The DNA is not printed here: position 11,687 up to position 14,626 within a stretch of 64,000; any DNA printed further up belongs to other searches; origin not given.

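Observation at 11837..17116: Giant GHKL-ATPase / SF1-helicase fusion with a central charged coiled-coil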

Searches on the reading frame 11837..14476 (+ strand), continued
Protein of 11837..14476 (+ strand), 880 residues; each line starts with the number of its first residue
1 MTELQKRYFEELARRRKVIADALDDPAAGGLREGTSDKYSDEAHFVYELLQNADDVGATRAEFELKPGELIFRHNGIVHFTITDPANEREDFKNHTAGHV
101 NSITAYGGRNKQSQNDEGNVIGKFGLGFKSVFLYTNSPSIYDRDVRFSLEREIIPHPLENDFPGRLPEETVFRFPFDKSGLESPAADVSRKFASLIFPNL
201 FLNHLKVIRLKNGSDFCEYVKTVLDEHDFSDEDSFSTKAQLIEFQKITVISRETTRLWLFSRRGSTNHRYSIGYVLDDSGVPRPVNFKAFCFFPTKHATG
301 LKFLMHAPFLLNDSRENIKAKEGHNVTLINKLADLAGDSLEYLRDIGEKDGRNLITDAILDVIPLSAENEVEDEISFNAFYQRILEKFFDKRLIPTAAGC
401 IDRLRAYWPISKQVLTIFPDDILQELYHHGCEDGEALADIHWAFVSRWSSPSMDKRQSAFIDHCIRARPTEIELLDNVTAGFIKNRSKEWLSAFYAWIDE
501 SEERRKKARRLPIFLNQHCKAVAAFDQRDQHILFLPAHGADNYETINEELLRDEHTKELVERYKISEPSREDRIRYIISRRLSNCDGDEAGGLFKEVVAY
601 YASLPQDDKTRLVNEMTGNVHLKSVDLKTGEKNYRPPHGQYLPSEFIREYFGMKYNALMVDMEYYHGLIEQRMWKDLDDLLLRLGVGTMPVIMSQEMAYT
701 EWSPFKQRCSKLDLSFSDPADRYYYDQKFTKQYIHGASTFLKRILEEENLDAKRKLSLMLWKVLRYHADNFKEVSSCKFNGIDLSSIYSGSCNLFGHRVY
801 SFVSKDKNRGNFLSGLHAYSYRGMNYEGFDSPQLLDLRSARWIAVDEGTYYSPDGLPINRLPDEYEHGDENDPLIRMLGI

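Call 45: search_solved_structures(query=A1, max_evalue=1)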
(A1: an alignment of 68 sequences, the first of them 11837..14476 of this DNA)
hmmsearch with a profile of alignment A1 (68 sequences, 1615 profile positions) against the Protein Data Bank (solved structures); distinct sequences matched with E-value up to 1: 42.
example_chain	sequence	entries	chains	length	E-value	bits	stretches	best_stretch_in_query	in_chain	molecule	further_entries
5mzn_A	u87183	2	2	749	1.1e-13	52.8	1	1251-1512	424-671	Helicase SEN1,Helicase SEN1 | Helicase SEN1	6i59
2xzo_A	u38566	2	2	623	6.5e-13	50.2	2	1113-1185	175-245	REGULATOR OF NONSENSE TRANSCRIPTS 1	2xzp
2gjk_A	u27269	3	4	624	6.5e-13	50.2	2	1113-1185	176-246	Regulator of nonsense transcripts 1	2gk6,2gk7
4b3g_A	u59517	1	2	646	6.8e-13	50.1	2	1133-1184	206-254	DNA-BINDING PROTEIN SMUBP-2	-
4b3f_X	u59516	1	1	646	6.9e-13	50.1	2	1133-1184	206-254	DNA-BINDING PROTEIN SMUBP-2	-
6ej5_A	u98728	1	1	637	7e-13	50.1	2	1113-1185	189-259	Regulator of nonsense transcripts 1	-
2wjv_A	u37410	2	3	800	1.5e-12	49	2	1113-1185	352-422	REGULATOR OF NONSENSE TRANSCRIPTS 1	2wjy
9qwn_A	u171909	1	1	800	1.8e-12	48.7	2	1114-1185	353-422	Isoform 2 of Regulator of nonsense transcripts 1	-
8ftm_A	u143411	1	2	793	3.7e-11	44.4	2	1430-1513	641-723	5'-3' RNA helicase-like protein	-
8fth_A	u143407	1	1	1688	4.3e-11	44.2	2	1430-1513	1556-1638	5'-3' RNA helicase-like protein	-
8rd3_A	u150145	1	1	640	3.6e-10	41.1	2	1114-1184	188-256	ATP-dependent helicase NAM7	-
2xzl_A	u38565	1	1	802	7.4e-10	40.1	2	1114-1184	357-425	ATP-DEPENDENT HELICASE NAM7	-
9qdq_A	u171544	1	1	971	1.3e-09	39.3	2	1114-1184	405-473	ATP-dependent helicase NAM7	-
8ftk_A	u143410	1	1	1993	6.7e-09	36.9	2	1430-1513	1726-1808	5'-3' RNA helicase-like protein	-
5v47_A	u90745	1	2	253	9.3e-09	36.4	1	33-138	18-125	Lizard sacsin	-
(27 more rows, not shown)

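Call 62: search_protein_families(library=padloc, alignment_id=A4, max_evalue=0.00001)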
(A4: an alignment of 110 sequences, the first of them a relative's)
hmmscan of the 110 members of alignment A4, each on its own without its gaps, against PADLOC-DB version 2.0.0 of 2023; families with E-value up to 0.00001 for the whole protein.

A. member 1, L011:737-1501:+ (255 aa): 0 families

B. families by the number of members that match (of 110 scanned): 213 families (the first 25 are shown)
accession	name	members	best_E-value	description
PDLC04140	mad8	4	5.2e-15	mads_8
PDLC04135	mad3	3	6.1e-31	mads_3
PDLC02620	DrmD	2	1.1e-296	DrmD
PDLC02385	pAgo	2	2e-231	-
PDLC05065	PDC-S68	2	2.3e-218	-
PDLC02350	AbiO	2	2.4e-148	AbiO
PDLC02372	Nhi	2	1.6e-146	-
PDLC00659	HmaA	2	1e-142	SNF2 helicase / DEAD-box helicase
PDLC04157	HEC-06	2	3.1e-112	-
PDLC04155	HEC-06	2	8.5e-109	-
PDLC02500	BrxHI|BrxHII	2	2.1e-106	BrxHI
PDLC05066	PDC-S68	2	4.6e-104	-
PDLC02621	DrmD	2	1.2e-98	DrmD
PDLC04154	HEC-06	2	2.3e-96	-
PDLC02504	BrxHI|BrxHII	2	2.5e-86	BrxHII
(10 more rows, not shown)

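Call 78: fold_search(model_id=the predicted structure, library=viral)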
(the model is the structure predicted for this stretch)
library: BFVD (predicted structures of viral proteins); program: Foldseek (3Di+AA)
matches with E <= 10: 389; with E <= 0.001: 12
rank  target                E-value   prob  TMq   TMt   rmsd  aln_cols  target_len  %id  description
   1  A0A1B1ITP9            2.0e-08  1.00  0.19  0.38  13.1       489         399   11  (no name in the UniProt tables at hand)
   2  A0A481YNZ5            9.2e-06  1.00  0.17  0.13  19.7       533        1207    9  DNA topoisomerase 2 [Pithovirus LCDPAC02]
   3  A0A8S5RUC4            2.6e-05  0.99  0.19  0.27  26.2       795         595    9  (no name in the UniProt tables at hand)
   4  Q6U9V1                6.5e-05  1.00  0.20  0.25  14.7       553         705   12  RIIA protector from prophage-induced early lysis [Aeromonas phage 44RR2.8t]
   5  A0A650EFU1            1.3e-04  1.00  0.18  0.30  10.2       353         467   10  (no name in the UniProt tables at hand)
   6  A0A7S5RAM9            2.6e-04  1.00  0.19  0.26   6.8       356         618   10  (no name in the UniProt tables at hand)
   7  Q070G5                3.2e-04  1.00  0.18  0.35  10.0       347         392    9  GyrB-like ATPase domain protein [Nile crocodilepox virus (isolate Crocodylus niloticus/Zimbabwe/Ume/2001)]
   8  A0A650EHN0            3.9e-04  1.00  0.17  0.29  11.2       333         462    9  (no name in the UniProt tables at hand)
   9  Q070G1                5.4e-04  1.00  0.14  0.12   9.0       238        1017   10  DNA topoisomerase (ATP-hydrolyzing) [Nile crocodilepox virus (isolate Crocodylus niloticus/Zimbabwe/Ume/2001)]
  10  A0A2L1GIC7            6.0e-04  1.00  0.18  0.34   9.3       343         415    8  (no name in the UniProt tables at hand)
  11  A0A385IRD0            7.7e-04  1.00  0.17  0.22   9.1       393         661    9  (no name in the UniProt tables at hand)
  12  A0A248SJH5            8.1e-04  0.99  0.16  0.21  11.3       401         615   12  (no name in the UniProt tables at hand)
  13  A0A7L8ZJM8            1.1e-03  0.96  0.17  0.27  16.2       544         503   10  DNA topoisomerase (ATP-hydrolyzing) [Campylobacter phage F379]
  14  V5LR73                2.2e-03  0.99  0.17  0.34  14.7       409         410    9  (no name in the UniProt tables at hand)
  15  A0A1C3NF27            2.6e-03  0.94  0.17  0.21  15.6       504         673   10  (no name in the UniProt tables at hand)
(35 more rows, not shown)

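Call 84: search_protein_representatives(protein=window:11837-14476:+)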
Query: 880 residues. Proteins with E-value up to 0.001 (for the whole library): 3063; up to 1e-10: 1899; up to 1e-30: 421. The best 150 are listed.
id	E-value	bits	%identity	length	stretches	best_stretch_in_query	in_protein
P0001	0.0e+00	2043.6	100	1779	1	1-880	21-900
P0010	3.8e-191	654.1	44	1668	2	1-434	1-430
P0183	7.2e-188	643.2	45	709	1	1-698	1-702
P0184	8.5e-156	537.1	50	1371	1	343-878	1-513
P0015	3.7e-154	531.7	38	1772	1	1-876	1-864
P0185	4.4e-141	488.4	36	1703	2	1-766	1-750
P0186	5.7e-132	458.2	37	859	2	1-752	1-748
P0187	1.6e-131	456.8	42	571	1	1-578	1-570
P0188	3.4e-131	455.7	38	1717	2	1-687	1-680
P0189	2.8e-129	449.4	38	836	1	7-764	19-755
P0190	2.8e-129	449.3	38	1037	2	5-795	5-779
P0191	4.4e-126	438.8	36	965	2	1-695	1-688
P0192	9.5e-125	434.4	40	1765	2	1-430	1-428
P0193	1.2e-124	434.1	40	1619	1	2-694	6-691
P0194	2.9e-124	432.7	38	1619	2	3-701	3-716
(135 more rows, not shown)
